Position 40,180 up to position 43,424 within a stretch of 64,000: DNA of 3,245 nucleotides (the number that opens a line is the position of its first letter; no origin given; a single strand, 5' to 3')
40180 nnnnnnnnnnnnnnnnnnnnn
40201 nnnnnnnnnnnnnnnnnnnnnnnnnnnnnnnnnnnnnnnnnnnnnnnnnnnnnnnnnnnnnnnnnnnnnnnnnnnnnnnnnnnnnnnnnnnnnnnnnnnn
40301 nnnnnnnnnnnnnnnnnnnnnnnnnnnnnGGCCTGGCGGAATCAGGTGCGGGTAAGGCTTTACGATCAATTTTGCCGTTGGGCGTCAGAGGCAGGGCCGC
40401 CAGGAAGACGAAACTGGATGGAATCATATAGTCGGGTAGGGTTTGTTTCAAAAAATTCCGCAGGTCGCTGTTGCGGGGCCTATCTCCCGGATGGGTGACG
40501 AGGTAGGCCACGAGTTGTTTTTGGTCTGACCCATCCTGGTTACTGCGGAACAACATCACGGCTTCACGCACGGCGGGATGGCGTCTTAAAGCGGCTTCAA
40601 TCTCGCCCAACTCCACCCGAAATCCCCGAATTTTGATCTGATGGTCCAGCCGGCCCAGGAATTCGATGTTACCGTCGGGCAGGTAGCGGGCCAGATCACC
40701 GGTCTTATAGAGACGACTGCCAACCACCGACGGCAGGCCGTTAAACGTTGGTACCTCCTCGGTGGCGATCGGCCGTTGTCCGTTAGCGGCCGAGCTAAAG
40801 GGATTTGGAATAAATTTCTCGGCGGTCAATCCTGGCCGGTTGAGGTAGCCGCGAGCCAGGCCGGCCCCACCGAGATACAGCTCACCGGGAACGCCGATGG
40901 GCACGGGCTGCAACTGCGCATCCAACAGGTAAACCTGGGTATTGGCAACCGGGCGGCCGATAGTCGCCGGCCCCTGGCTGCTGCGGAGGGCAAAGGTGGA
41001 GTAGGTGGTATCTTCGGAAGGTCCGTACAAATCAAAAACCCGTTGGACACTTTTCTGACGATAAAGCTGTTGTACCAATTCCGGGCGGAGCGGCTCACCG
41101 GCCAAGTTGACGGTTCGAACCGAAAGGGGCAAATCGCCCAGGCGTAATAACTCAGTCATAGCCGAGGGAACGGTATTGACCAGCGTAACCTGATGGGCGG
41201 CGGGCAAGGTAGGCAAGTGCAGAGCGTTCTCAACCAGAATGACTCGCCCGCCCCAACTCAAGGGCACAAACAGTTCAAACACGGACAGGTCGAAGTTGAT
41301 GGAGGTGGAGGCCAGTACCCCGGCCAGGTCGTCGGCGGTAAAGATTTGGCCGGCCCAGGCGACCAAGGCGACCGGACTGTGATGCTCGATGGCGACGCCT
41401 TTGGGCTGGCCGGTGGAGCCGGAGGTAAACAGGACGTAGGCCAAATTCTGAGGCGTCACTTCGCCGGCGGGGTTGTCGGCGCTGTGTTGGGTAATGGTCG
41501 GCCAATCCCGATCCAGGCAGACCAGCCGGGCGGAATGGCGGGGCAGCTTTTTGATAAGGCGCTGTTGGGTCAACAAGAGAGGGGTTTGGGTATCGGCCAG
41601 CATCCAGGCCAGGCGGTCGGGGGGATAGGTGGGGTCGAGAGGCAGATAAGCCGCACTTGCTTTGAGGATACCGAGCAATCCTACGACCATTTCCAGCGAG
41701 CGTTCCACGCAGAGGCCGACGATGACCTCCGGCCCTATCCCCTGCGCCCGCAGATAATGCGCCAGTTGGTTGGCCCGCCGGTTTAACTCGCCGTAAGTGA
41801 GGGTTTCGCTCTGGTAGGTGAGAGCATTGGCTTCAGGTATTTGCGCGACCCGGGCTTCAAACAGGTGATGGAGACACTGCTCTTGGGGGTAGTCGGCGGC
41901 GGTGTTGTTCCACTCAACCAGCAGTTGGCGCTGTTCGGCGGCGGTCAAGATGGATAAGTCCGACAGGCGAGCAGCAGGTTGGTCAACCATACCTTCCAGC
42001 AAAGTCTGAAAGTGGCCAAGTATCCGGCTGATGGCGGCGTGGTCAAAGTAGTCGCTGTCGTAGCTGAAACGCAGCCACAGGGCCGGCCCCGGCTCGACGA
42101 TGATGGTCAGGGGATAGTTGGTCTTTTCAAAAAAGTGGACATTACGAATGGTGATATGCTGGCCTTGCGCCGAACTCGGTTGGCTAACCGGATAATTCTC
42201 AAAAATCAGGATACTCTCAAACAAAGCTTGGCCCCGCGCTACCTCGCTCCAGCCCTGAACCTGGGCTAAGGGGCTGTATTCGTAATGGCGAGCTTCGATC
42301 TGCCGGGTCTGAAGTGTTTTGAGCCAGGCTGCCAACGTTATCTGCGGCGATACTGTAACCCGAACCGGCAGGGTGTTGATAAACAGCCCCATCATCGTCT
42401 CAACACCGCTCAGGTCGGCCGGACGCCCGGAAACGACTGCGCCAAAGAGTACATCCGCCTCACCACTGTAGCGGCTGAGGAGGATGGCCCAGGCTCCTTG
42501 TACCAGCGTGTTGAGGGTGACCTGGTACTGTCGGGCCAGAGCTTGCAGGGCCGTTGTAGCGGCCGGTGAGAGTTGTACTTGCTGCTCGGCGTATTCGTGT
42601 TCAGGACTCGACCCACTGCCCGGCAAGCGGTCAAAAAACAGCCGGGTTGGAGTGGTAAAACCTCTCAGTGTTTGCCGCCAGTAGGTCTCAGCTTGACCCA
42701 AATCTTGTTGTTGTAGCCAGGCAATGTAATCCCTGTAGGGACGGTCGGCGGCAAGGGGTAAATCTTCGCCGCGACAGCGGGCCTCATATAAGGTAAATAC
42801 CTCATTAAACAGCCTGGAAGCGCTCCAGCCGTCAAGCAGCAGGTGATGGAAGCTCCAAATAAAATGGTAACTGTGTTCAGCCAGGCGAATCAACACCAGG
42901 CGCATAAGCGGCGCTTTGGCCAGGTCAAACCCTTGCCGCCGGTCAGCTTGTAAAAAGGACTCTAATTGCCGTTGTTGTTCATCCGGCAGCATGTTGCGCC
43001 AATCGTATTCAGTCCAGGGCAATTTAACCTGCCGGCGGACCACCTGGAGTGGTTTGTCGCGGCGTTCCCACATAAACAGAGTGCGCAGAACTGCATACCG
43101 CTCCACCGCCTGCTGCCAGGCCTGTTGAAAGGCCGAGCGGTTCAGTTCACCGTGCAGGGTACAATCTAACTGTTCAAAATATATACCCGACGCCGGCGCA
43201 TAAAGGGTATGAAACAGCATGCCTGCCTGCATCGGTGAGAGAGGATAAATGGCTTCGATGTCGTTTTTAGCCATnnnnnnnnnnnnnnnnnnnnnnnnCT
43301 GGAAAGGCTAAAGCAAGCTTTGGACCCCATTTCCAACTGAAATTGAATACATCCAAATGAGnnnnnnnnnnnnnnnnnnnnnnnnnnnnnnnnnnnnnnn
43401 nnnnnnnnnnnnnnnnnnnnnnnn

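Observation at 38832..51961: By-eye specificity codes predict an N-formyl-L-Ala / D-Gln / L-Ala peptide released as an aldehyde or alcohol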

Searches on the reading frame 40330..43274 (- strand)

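Call 32: search_solved_structures(query=window:40330-43274:-, max_evalue=1e-150, show_alignments=3)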
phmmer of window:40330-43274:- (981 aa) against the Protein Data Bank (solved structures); distinct sequences matched with E-value up to 1e-150: 14.
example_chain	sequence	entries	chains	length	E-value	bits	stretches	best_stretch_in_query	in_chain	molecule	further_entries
8hlk_A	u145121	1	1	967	7.5e-293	977.3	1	3-829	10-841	Microcystin synthetase B (Fragment)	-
6mfy_A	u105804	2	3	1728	1.5e-231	774.4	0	52-979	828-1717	Linear gramicidin synthase subunit A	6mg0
9be3_A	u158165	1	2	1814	1.9e-231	774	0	52-979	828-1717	Linear gramicidin synthase subunit A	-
9be4_A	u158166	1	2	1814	1.9e-231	774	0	52-979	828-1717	Linear gramicidin synthase subunit A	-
6mfz_A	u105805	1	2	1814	1.9e-231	774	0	52-979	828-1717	Linear gramicidin synthase subunit A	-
9meh_A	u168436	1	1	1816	1.9e-231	774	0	52-979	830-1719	Linear gramicidin synthase subunit A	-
8jbr_A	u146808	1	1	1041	6.6e-230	768.9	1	5-978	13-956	McyA protein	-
9bfd_B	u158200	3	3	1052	1.2e-205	688.7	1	2-979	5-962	Tyrocidine synthase 2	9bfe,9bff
9lcq_A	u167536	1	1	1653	3.3e-196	657.4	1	4-978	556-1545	PvdL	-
9up2_A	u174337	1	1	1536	9.1e-196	655.9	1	4-978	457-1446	PvdL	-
9lcp_A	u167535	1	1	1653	1.5e-195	655.2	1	4-978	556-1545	PvdL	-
9lco_A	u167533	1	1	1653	1.5e-195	655.2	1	4-978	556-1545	PvdL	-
2vsq_A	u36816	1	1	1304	7.2e-189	633.1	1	2-979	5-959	SURFACTIN SYNTHETASE SUBUNIT 3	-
6p1j_A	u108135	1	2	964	3.7e-159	534.8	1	10-974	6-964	Txo2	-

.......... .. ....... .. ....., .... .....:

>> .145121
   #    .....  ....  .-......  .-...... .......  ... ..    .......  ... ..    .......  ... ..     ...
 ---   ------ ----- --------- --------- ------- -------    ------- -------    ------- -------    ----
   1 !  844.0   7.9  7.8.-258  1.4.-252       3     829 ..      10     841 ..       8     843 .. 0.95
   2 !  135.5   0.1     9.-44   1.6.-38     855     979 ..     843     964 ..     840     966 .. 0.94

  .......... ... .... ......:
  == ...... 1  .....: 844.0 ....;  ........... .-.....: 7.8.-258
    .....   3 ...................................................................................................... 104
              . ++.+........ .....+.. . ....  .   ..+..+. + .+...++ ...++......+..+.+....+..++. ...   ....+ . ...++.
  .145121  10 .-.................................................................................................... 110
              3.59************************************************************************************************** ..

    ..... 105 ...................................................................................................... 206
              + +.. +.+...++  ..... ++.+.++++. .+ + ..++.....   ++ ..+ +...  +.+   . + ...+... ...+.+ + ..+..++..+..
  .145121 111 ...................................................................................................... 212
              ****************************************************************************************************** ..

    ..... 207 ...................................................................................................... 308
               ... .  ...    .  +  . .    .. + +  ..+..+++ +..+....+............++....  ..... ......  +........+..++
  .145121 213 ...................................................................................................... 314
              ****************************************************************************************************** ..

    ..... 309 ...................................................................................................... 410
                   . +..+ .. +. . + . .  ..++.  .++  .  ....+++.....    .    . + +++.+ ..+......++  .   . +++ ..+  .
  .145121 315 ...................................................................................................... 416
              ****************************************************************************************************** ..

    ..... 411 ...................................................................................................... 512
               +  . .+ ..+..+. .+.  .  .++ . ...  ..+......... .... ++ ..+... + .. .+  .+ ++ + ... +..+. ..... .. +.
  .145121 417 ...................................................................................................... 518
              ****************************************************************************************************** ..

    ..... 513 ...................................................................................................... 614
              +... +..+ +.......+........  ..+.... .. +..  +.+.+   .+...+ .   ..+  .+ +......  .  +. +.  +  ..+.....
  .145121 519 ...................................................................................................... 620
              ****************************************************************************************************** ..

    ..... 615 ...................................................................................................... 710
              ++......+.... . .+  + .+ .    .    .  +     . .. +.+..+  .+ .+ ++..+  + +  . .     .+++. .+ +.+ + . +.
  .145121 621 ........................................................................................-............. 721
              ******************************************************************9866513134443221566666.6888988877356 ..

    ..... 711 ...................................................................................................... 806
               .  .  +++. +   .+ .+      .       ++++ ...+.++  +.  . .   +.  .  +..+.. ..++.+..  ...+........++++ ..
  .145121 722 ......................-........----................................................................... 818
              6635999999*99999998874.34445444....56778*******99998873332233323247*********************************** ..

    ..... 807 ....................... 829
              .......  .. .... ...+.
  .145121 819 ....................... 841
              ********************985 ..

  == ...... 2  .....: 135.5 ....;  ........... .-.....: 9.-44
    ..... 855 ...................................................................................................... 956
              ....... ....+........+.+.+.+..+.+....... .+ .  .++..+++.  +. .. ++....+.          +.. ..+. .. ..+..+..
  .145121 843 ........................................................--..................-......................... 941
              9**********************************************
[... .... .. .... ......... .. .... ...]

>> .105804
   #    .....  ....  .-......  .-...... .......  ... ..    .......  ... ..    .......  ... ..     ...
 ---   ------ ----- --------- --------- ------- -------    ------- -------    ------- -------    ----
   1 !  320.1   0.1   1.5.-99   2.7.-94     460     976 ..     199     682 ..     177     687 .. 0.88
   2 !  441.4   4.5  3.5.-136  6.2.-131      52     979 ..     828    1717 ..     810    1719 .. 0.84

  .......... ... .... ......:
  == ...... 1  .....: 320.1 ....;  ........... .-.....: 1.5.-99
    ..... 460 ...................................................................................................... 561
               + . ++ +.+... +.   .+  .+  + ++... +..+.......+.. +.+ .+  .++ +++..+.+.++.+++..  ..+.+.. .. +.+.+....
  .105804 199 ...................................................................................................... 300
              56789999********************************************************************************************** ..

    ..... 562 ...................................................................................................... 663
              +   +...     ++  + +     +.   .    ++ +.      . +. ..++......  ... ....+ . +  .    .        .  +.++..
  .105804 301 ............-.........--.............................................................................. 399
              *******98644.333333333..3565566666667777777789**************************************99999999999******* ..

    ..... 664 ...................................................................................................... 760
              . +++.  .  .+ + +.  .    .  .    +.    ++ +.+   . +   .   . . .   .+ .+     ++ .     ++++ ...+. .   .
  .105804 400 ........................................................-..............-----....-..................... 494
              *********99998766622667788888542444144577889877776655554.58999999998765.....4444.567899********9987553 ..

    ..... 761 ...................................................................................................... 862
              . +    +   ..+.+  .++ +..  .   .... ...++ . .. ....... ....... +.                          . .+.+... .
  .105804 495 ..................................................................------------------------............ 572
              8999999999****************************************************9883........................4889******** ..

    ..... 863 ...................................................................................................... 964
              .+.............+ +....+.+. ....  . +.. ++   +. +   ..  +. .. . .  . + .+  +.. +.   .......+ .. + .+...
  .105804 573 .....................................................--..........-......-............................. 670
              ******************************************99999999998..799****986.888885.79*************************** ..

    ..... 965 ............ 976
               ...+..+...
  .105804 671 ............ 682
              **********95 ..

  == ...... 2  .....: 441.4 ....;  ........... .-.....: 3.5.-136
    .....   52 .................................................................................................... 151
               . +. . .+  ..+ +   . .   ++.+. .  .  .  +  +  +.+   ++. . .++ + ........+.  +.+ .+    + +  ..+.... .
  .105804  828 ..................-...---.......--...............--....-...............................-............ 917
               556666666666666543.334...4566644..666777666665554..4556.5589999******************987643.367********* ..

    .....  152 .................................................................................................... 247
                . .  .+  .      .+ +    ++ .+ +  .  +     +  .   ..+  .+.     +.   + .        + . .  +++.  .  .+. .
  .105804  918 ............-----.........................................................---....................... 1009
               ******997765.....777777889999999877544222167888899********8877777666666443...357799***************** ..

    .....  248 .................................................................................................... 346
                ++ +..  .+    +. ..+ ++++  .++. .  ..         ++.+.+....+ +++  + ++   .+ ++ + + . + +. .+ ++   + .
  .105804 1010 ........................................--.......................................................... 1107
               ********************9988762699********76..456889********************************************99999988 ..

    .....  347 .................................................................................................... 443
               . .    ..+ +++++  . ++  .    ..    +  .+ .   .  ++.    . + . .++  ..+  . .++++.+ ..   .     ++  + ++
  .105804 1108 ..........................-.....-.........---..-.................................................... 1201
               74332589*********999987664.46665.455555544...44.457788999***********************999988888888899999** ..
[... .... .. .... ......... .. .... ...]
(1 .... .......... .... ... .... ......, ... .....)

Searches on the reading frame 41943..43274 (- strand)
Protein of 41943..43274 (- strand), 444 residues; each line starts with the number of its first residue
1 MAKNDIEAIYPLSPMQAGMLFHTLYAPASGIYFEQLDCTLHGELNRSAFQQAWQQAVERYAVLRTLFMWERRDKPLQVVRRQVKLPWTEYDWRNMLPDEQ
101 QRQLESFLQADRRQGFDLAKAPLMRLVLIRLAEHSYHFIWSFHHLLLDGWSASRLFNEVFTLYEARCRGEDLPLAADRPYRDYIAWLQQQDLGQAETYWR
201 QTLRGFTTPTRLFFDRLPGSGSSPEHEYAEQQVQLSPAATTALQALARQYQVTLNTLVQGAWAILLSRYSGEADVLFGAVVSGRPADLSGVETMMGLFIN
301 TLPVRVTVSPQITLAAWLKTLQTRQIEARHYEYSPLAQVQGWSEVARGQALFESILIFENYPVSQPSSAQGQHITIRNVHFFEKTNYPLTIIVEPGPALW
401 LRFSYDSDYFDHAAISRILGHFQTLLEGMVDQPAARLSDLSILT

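Call 24: search_solved_structures(query=window:41943-43274:-, max_evalue=1e-20, show_alignments=0)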
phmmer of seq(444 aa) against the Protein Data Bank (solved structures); distinct sequences matched with E-value up to 1e-20: 23.
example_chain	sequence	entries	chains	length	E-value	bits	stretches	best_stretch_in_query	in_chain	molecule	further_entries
8hlk_A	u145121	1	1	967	8.1e-147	492.6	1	3-444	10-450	Microcystin synthetase B (Fragment)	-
9lcq_A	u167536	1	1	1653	9.9e-106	357.3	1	4-439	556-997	PvdL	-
9up2_A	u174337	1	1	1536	3.6e-105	355.4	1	4-439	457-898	PvdL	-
9lcp_A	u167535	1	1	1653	4.9e-105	355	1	4-439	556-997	PvdL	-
9lco_A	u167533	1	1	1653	4.9e-105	355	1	4-439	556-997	PvdL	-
9rde_A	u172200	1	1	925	1.1e-102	347.3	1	5-443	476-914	Bacitracin synthase 3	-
2vsq_A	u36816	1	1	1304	2.1e-89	303.5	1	2-441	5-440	SURFACTIN SYNTHETASE SUBUNIT 3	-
8f7f_A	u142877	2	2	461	5.9e-89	302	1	5-440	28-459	Surfactin synthetase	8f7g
9bfd_B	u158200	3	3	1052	6.9e-88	298.5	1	2-444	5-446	Tyrocidine synthase 2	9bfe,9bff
8f7h_A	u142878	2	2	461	8.7e-87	294.8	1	5-440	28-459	Surfactin synthetase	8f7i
8jbr_A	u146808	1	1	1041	4.6e-42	147.5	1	5-436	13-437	McyA protein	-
6oyf_A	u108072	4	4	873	2.4e-33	118.7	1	15-434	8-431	Txo1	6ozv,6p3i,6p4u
2jgp_A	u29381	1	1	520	2.2e-30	109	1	7-442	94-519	TYROCIDINE SYNTHETASE 3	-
7r9x_A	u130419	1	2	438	2.9e-29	105.3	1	6-432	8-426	AmbE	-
6p1j_A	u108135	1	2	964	3.7e-28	101.6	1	10-431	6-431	Txo2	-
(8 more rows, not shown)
